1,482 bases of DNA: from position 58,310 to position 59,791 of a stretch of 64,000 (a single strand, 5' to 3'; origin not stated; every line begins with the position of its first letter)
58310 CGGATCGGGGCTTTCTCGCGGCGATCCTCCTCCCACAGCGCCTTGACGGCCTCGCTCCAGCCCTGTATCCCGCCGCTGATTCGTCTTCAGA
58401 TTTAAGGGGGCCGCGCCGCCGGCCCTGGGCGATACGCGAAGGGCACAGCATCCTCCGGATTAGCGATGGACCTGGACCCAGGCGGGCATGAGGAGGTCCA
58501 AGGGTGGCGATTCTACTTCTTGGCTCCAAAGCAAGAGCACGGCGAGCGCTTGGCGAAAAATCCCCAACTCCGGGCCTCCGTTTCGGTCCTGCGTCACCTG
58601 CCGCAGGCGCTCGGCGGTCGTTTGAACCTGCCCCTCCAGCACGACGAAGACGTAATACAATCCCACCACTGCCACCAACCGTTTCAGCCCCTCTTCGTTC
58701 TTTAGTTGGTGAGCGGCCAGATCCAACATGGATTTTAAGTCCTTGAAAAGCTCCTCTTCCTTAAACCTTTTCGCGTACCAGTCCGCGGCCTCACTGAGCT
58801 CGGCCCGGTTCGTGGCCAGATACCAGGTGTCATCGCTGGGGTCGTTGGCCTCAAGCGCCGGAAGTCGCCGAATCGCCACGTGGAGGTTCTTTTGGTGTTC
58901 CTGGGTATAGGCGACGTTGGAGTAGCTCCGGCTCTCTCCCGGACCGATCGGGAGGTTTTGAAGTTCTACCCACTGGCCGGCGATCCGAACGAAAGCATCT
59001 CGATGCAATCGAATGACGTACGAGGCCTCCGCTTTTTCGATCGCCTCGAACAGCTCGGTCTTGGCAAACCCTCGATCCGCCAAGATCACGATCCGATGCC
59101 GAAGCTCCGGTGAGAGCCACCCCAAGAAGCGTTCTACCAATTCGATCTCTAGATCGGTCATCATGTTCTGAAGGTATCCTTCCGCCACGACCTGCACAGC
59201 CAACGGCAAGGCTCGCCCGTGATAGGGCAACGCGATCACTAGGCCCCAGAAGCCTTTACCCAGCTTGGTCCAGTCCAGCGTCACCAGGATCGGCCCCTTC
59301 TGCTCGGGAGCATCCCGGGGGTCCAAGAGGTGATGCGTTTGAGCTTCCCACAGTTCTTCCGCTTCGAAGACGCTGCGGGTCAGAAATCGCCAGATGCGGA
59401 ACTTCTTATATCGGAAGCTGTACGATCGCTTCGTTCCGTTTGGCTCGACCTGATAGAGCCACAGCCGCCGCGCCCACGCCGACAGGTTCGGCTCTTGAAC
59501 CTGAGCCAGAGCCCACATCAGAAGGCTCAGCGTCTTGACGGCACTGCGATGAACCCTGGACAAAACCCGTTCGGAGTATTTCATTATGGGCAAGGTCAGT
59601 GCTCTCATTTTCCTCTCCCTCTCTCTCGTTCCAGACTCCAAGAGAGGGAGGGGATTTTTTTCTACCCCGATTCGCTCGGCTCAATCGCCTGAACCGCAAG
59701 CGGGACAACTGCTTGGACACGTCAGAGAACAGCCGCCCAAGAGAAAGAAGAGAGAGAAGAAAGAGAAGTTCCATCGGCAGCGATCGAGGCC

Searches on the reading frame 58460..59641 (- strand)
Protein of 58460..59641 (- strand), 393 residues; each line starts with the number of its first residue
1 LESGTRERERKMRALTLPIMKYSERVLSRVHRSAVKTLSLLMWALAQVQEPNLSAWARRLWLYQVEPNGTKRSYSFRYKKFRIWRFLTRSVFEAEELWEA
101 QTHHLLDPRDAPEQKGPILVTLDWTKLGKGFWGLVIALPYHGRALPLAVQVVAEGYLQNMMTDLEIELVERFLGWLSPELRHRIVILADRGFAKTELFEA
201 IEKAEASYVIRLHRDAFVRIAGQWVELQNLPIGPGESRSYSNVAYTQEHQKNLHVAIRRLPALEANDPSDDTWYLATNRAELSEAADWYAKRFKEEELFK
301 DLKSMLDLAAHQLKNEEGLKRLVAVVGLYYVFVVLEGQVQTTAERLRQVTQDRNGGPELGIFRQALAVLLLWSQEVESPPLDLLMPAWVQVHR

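Call 74: search_protein_families(library=pfam, proteins=[window:58460-59641:-], max_evalue=0.001)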
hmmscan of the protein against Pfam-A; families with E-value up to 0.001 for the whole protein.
window:58460-59641:- (393 aa): 3 families
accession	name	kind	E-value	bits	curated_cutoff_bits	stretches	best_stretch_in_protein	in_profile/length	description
PF01609.27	DDE_Tnp_1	-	5.1e-10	39.9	23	1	175-325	75-193/200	Transposase DDE domain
PF13701.12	DDE_Tnp_1_4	-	8.1e-05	21.5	34.7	1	181-314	215-351/435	Transposase DDE domain group 1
PF13546.12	DDE_5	-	0.00054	20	27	1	167-259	162-257/272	DDE superfamily endonuclease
